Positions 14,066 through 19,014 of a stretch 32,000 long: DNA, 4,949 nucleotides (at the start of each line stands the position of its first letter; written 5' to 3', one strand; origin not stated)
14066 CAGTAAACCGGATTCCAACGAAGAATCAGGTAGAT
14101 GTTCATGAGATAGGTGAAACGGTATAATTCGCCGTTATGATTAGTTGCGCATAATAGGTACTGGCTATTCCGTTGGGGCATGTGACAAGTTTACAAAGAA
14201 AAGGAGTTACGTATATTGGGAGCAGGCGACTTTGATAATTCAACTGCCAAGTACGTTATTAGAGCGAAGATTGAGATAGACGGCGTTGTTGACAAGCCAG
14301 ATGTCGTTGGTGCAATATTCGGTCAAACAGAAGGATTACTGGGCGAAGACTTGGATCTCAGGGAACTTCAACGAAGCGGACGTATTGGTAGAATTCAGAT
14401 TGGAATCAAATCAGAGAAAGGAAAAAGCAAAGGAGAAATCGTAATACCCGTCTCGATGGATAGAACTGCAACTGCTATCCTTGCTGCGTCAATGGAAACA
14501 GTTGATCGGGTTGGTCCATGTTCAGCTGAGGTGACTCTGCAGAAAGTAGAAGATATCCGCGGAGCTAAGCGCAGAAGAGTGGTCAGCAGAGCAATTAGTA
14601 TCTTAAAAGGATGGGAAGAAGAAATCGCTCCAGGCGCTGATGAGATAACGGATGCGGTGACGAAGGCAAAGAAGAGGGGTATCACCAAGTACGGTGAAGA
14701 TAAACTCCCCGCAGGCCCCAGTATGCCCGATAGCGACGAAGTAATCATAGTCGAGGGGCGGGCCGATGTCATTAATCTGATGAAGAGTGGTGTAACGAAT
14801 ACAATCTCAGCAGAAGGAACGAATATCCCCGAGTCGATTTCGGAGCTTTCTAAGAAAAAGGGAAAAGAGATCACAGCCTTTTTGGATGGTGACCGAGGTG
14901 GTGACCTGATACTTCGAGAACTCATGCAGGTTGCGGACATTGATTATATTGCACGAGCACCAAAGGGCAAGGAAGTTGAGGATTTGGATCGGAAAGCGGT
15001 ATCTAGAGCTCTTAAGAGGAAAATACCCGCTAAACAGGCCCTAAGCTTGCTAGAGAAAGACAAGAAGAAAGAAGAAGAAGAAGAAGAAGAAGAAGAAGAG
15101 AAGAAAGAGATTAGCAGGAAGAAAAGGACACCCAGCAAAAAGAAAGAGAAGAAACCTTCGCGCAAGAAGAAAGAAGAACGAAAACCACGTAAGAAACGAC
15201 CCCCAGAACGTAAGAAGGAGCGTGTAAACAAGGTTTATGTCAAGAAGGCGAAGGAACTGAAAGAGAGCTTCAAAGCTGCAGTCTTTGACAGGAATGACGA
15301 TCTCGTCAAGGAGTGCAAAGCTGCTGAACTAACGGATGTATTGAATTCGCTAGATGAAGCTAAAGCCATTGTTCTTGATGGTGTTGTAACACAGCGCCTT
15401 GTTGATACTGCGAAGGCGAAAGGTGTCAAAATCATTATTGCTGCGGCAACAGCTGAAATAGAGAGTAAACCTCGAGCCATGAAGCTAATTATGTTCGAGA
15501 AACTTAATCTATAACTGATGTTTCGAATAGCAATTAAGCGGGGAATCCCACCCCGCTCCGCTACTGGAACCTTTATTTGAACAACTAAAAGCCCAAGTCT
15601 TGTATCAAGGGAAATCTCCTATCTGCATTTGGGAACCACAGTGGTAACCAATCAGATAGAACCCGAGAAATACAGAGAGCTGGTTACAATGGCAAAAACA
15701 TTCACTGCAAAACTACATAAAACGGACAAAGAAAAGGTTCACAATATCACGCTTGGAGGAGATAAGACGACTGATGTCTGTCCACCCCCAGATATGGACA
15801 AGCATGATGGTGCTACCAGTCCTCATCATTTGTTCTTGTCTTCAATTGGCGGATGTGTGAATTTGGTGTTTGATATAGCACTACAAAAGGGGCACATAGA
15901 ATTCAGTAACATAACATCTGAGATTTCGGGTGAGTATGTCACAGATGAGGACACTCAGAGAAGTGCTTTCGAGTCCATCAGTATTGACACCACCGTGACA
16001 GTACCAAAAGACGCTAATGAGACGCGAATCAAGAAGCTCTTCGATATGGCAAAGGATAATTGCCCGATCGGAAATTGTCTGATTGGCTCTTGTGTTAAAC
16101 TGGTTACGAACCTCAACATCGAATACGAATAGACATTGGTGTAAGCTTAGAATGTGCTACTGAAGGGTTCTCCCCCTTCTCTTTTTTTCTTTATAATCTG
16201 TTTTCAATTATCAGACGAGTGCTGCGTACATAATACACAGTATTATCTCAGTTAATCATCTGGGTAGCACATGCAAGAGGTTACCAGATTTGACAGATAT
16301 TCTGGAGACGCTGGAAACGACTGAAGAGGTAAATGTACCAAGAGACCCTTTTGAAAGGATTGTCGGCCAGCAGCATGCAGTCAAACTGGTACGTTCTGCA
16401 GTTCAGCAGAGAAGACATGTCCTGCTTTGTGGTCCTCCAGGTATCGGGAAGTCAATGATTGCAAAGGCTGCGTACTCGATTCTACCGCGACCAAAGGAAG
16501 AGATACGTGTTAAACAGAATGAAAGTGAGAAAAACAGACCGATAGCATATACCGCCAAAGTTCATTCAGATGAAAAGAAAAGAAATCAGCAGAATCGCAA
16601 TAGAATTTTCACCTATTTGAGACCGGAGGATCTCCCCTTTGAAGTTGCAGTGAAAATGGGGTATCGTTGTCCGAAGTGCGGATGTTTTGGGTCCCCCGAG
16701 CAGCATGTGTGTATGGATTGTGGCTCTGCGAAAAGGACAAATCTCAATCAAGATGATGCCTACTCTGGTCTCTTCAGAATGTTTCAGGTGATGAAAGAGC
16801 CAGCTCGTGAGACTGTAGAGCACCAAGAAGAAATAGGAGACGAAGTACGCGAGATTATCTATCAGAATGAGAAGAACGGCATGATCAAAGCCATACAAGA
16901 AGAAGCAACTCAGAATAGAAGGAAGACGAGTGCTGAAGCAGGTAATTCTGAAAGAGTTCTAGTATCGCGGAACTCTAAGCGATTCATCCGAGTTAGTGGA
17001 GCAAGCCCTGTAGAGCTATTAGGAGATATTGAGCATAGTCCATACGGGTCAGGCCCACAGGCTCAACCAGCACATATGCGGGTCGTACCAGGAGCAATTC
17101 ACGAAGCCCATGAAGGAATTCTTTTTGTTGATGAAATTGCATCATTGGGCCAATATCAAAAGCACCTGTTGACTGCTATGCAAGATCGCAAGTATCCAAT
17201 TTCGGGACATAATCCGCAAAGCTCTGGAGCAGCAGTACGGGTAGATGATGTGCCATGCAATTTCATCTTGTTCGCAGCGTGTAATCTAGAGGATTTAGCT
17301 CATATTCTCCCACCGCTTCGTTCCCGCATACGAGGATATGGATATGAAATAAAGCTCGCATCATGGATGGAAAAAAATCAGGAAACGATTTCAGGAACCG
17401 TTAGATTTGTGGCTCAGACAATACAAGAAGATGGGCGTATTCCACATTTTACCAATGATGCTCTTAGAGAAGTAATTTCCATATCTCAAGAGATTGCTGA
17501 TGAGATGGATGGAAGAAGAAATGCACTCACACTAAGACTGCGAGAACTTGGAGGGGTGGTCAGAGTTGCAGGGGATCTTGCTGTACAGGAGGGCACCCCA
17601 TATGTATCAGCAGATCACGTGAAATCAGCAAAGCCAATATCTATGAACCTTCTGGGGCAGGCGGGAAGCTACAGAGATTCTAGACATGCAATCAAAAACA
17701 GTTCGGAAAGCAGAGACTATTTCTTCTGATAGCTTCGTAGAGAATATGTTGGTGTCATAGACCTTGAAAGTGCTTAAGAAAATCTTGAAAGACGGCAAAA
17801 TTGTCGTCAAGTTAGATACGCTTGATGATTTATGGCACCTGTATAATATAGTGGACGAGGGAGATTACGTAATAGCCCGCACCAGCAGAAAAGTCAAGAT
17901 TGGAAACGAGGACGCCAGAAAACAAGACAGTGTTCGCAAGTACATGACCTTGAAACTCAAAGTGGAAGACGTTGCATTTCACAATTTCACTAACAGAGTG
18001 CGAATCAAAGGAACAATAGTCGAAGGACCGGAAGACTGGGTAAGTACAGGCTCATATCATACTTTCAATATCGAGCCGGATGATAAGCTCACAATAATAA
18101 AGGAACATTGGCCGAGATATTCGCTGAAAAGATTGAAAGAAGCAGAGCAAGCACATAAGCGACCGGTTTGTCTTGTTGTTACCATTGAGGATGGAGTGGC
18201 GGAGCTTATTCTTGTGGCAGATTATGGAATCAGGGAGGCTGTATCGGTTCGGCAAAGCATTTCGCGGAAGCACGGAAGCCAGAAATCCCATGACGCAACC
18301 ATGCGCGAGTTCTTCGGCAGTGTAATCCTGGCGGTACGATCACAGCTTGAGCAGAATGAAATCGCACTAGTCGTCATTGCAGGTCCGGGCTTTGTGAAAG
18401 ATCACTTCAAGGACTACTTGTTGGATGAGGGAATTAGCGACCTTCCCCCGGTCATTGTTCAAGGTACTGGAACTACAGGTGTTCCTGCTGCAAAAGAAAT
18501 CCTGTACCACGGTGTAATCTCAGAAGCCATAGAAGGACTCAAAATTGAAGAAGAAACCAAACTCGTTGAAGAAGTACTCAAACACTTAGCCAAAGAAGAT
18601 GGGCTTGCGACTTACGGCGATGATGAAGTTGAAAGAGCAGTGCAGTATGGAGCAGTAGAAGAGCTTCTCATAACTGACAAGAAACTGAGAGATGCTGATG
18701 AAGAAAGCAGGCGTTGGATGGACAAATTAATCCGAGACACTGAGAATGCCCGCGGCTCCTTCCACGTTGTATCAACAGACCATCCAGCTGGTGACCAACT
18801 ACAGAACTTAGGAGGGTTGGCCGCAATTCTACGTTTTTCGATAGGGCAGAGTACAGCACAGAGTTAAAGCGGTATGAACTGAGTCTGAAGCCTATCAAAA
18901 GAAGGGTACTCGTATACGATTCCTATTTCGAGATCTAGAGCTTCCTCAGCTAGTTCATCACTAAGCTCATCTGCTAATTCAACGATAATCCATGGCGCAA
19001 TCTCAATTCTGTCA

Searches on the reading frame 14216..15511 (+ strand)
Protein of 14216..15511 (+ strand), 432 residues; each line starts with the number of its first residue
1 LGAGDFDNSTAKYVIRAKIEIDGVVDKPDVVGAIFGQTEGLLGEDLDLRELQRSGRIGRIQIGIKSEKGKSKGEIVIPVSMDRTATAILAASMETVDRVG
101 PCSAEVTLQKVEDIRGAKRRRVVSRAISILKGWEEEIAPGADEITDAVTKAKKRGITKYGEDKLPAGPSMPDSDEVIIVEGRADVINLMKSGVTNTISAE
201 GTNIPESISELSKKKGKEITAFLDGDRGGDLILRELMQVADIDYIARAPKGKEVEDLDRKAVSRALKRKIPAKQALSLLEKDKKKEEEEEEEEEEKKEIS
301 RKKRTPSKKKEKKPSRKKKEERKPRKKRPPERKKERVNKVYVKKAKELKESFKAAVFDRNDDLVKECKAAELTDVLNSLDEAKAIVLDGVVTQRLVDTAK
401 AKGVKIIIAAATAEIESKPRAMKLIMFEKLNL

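Call 23: search_protein_families(library=pfam, proteins=[window:14216-15511:+], max_evalue=0.001)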
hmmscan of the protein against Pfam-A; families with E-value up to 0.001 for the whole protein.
window:14216-15511:+ (432 aa): 3 families
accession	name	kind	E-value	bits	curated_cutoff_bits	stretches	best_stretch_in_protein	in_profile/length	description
PF13662.12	Toprim_4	-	6.8e-11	42.7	25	1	174-238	1-72/85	Toprim domain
PF01751.28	Toprim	-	2e-09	37.9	23.1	1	175-254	1-93/96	Toprim domain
PF13155.12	Toprim_2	-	2.6e-07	31.3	22.1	1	177-256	1-86/88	Toprim-like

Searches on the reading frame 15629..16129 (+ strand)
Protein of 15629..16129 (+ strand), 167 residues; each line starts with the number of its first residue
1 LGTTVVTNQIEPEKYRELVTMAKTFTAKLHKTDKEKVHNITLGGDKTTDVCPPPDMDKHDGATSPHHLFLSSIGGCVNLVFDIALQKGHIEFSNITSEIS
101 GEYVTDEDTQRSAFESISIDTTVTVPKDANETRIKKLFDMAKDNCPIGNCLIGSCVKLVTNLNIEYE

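Call 23: search_protein_families(library=pfam, proteins=[window:15629-16129:+], max_evalue=0.001)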
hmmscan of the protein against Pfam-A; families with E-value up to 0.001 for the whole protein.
window:15629-16129:+ (167 aa): 1 family
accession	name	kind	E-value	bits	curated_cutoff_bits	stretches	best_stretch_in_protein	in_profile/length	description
PF02566.24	OsmC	-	3.7e-16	59.8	27.5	1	59-157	2-96/100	OsmC-like protein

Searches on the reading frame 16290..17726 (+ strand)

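Call 23: search_protein_families(library=pfam, proteins=[window:16290-17726:+], max_evalue=0.001)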
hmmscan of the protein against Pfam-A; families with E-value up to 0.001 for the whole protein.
window:16290-17726:+ (479 aa): 8 families
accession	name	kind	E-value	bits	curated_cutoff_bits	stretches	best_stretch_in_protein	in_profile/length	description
PF01078.27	Mg_chelatase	-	1.7e-15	57.4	20.3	1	21-74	2-57/207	Magnesium chelatase, subunit ChlI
PF00158.32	Sigma54_activat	-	5.1e-11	43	20.2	1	263-309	82-129/168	Sigma-54 interaction domain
PF07728.20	AAA_5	-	4.4e-08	33.7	22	0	43-79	1-38/139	AAA domain (dynein-related subfamily)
PF00004.35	AAA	-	1.7e-07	32.2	21.2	0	44-76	1-33/131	ATPase family associated with various cellular activities (AAA)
PF00493.29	MCM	-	4e-05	23.3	23.3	0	36-69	52-85/224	MCM P-loop domain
PF05496.18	RuvB_N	-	4.8e-05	23.6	27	0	35-59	27-51/159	Holliday junction DNA helicase RuvB P-loop domain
PF20720.3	nSTAND3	-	7.3e-05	22.9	27.2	1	30-60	6-36/155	Novel STAND NTPase 3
PF00005.33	ABC_tran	-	0.00061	20.8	25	0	36-98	6-68/137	ABC transporter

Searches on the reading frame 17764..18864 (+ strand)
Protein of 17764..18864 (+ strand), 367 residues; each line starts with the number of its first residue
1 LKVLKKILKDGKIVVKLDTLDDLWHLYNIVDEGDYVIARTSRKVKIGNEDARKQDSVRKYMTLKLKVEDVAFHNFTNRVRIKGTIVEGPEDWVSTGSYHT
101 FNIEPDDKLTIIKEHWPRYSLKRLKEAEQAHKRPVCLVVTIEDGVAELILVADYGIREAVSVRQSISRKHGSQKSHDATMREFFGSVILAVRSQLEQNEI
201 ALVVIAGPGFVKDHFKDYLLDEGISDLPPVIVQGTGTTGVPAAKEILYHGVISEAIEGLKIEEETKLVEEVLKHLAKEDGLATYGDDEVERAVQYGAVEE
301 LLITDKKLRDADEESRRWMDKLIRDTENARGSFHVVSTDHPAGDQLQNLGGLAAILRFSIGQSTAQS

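Call 23: search_protein_families(library=pfam, proteins=[window:17764-18864:+], max_evalue=0.001)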
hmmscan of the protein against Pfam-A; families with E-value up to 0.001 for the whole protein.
window:17764-18864:+ (367 aa): 3 families
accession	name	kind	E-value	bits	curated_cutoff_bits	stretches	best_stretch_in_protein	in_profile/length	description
PF03463.20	eRF1_1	-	2.1e-33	115.4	23.8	1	1-127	1-122/123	eRF1 domain 1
PF03465.20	eRF1_3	-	1.7e-26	93.2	25.8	1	263-360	3-106/106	eRF1 domain 3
PF03464.20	eRF1_2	-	7.1e-09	36.5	27.1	1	138-220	4-97/133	eRF1 domain 2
